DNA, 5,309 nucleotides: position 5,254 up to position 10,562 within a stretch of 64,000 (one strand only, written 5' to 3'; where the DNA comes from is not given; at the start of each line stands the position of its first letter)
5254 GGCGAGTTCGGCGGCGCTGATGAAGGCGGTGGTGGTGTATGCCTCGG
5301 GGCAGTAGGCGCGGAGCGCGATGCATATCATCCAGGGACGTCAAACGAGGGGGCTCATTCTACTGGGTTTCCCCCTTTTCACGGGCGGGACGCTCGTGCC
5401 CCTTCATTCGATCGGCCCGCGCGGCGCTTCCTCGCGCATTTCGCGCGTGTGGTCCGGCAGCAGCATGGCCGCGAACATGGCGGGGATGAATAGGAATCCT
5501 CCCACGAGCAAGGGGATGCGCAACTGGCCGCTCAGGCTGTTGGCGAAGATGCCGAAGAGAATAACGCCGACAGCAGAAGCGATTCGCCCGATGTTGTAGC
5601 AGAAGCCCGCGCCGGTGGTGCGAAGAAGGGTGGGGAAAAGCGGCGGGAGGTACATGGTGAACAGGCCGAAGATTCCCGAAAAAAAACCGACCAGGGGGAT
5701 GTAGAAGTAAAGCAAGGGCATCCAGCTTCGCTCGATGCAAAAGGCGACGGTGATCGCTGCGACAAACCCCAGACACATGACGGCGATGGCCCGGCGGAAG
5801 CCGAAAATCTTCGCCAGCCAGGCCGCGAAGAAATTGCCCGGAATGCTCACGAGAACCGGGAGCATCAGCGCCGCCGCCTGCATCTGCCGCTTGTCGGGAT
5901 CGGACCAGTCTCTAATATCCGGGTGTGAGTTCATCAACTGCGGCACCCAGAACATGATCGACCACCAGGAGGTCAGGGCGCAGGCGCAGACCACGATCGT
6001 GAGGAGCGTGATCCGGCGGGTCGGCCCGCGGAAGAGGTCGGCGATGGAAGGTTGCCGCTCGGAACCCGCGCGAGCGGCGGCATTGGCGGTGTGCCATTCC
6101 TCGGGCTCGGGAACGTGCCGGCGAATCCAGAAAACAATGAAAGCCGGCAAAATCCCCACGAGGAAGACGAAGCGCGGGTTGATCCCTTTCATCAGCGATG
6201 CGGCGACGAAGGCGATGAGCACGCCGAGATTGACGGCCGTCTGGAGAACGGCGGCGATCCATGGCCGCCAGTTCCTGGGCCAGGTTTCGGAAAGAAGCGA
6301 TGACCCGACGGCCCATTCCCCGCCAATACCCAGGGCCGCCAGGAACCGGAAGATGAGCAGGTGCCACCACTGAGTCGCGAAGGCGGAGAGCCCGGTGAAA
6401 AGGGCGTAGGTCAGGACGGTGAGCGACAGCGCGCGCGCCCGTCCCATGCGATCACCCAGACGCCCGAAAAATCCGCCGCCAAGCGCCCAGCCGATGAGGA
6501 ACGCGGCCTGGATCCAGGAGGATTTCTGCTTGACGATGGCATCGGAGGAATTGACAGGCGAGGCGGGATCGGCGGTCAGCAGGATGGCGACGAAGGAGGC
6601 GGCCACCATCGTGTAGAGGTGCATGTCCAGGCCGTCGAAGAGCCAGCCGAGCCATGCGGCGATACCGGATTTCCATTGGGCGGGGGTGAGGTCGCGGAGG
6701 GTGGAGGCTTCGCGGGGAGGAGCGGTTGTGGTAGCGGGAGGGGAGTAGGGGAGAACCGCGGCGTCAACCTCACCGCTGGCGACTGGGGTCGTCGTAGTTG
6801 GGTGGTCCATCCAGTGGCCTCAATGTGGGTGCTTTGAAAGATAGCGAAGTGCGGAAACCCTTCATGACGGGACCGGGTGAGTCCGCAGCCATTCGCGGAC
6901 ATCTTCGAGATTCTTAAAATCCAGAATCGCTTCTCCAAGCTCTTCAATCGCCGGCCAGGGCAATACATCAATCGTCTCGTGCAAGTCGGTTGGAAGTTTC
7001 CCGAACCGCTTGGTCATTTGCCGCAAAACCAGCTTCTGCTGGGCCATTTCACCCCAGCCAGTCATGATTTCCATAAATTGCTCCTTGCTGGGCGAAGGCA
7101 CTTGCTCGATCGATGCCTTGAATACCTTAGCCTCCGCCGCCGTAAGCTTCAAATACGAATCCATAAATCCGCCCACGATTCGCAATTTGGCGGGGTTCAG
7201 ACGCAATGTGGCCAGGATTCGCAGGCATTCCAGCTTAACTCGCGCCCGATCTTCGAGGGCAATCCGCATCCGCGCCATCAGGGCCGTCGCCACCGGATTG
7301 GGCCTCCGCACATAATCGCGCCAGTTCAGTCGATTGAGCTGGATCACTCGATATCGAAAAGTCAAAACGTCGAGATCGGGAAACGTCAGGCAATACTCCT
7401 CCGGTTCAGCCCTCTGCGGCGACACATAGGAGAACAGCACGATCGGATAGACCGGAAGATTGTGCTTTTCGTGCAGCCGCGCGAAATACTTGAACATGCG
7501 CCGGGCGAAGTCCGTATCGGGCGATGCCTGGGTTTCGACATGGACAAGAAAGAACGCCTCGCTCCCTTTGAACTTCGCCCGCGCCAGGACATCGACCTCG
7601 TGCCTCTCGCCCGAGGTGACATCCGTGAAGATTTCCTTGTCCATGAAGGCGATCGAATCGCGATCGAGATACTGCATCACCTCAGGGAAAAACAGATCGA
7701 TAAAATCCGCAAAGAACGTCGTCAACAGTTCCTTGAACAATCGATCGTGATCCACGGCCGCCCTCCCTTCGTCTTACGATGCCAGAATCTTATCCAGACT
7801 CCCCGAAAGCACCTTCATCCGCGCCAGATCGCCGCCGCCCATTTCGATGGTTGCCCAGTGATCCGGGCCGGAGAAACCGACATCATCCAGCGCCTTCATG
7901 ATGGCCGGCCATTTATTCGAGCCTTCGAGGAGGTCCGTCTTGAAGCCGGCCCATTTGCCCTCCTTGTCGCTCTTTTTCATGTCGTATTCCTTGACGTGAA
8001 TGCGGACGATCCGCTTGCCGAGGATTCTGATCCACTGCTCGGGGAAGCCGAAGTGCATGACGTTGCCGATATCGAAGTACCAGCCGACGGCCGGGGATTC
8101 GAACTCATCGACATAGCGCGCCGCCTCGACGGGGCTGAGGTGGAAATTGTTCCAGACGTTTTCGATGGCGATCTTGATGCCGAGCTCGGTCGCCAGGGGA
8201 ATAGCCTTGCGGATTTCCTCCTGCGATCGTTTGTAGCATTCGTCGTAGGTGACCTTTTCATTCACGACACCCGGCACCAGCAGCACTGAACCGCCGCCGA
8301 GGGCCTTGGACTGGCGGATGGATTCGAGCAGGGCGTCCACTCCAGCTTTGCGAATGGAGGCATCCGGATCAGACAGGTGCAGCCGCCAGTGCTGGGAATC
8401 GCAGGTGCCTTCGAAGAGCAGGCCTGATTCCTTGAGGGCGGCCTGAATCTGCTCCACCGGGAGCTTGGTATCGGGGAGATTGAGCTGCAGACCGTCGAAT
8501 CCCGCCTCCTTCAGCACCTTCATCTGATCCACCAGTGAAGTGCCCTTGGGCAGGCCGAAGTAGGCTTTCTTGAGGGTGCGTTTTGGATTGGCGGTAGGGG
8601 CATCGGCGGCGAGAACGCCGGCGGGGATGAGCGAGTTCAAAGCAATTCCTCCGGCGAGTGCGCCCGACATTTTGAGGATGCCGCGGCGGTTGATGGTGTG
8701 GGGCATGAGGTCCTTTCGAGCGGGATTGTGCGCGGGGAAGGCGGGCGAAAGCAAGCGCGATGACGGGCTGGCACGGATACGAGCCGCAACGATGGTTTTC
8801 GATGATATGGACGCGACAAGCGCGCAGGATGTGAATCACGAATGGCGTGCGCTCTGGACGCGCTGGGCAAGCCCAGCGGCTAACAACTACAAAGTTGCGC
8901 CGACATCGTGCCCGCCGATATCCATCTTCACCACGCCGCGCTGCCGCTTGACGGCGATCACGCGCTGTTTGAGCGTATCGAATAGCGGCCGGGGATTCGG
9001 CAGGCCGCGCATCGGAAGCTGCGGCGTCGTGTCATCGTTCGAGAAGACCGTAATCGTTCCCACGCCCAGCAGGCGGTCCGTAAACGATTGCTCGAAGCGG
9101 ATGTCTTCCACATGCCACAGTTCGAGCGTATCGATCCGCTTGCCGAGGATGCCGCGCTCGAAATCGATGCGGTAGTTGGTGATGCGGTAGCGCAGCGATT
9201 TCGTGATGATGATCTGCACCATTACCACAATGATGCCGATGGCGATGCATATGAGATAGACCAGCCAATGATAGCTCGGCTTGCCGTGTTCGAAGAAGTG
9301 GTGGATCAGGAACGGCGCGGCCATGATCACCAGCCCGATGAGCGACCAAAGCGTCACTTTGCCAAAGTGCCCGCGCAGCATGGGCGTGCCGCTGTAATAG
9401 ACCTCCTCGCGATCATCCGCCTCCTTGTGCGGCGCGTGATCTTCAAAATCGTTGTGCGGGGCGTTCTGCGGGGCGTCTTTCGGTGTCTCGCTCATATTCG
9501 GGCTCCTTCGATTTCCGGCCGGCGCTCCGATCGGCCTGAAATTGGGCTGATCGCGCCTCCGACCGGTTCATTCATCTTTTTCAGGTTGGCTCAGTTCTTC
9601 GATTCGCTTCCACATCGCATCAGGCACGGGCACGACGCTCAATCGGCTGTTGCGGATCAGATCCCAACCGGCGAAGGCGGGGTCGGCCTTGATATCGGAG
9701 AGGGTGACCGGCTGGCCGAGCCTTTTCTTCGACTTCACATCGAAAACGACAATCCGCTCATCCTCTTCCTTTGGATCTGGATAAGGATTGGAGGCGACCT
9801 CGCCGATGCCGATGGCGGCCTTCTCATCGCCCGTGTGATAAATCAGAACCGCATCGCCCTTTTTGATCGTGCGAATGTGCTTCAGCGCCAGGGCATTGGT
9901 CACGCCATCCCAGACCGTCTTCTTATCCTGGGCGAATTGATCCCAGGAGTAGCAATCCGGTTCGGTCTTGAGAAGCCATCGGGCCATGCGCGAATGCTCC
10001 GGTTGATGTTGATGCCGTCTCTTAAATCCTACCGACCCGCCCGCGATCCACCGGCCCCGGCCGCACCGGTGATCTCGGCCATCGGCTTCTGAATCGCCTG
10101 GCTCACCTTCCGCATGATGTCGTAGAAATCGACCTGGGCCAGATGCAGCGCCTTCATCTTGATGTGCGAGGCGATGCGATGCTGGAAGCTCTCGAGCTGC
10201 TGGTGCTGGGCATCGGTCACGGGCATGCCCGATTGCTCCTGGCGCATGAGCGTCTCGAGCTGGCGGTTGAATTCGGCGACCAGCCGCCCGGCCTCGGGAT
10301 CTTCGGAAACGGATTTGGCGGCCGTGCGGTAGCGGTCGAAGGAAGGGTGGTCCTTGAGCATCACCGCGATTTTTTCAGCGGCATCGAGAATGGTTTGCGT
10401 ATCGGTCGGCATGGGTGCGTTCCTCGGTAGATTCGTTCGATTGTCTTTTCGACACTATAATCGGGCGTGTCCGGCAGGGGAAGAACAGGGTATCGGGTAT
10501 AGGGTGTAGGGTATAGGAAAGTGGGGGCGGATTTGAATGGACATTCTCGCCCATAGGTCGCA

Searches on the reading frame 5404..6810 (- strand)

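Call 88: search_protein_families(library=pfam, proteins=[window:5404-6810:-], max_evalue=0.00001)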
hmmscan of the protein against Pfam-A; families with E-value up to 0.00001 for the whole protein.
window:5404-6810:- (468 aa): 2 families
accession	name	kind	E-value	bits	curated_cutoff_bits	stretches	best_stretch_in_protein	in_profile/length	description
PF07690.21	MFS_1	-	2.7e-30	105.9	33.4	2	94-355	31-284/347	Major Facilitator Superfamily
PF00083.30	Sugar_tr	-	1.3e-23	84.1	22.3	1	84-244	34-202/452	Sugar (and other) transporter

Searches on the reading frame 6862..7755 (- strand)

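Call 88: search_protein_families(library=pfam, proteins=[window:6862-7755:-], max_evalue=0.00001)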
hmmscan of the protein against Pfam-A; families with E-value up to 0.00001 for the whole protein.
window:6862-7755:- (297 aa): 2 families
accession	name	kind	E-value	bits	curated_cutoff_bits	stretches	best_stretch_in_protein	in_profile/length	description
PF14261.11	DUF4351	-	1.8e-17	63.6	25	1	238-290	7-59/59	Domain of unknown function (DUF4351)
PF04754.18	Transposase_31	-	2.5e-07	30.9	21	1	2-99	2-101/203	Putative transposase, YhgA-like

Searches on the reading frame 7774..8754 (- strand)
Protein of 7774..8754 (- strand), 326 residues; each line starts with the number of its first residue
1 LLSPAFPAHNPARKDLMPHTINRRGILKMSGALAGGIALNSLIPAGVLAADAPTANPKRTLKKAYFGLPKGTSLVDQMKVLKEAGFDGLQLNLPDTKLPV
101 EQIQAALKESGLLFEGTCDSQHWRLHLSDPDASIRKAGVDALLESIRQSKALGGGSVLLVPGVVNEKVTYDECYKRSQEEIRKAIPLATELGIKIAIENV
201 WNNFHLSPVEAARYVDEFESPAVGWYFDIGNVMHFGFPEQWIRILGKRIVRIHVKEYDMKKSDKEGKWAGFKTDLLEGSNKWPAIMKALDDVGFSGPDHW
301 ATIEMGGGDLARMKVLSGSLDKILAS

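Call 88: search_protein_families(library=pfam, proteins=[window:7774-8754:-], max_evalue=0.00001)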
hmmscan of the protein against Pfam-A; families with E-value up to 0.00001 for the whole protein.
window:7774-8754:- (326 aa): 1 family
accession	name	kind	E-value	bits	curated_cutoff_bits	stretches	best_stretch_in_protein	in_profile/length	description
PF01261.30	AP_endonuc_2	-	2.4e-38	132.7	31.1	1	80-297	3-224/249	Xylose isomerase-like TIM barrel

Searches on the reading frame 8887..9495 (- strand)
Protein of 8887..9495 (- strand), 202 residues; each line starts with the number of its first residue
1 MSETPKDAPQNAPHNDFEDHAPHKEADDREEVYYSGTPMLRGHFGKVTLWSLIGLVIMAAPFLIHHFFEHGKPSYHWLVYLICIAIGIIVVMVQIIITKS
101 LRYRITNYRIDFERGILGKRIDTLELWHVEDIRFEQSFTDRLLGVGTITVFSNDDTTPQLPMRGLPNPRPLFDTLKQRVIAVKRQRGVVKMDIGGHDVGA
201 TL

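Call 88: search_protein_families(library=pfam, proteins=[window:8887-9495:-], max_evalue=0.00001)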
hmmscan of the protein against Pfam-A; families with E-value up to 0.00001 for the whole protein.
window:8887-9495:- (202 aa): 1 family
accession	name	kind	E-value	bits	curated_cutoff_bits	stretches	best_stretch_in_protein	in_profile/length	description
PF03703.20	bPH_2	-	1e-14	55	22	1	100-174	3-77/78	Bacterial PH domain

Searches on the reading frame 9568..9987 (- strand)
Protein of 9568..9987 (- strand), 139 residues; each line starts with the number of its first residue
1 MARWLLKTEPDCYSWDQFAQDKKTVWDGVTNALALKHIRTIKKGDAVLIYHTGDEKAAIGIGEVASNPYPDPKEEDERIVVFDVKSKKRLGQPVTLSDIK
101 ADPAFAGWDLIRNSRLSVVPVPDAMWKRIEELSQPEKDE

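Call 90: search_protein_families(library=pfam, proteins=[window:9568-9987:-], max_evalue=0.00001)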
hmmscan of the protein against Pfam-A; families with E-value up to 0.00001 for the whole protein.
window:9568-9987:- (139 aa): 1 family
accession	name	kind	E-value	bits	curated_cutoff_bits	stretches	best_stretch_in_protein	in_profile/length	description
PF01878.24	EVE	-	4.8e-41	140.6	23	1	3-132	2-145/145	EVE domain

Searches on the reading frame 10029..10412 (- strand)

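Call 41: search_protein_families(library=pfam, proteins=[window:10029-10412:-])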
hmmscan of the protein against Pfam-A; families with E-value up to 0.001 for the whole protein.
window:10029-10412:- (127 aa): 1 family
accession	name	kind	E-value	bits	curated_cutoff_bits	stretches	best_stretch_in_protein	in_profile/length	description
PF06133.16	Com_YlbF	-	8.5e-19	68.4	23.9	1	8-111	1-104/105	Control of competence regulator ComK, YlbF/YmcA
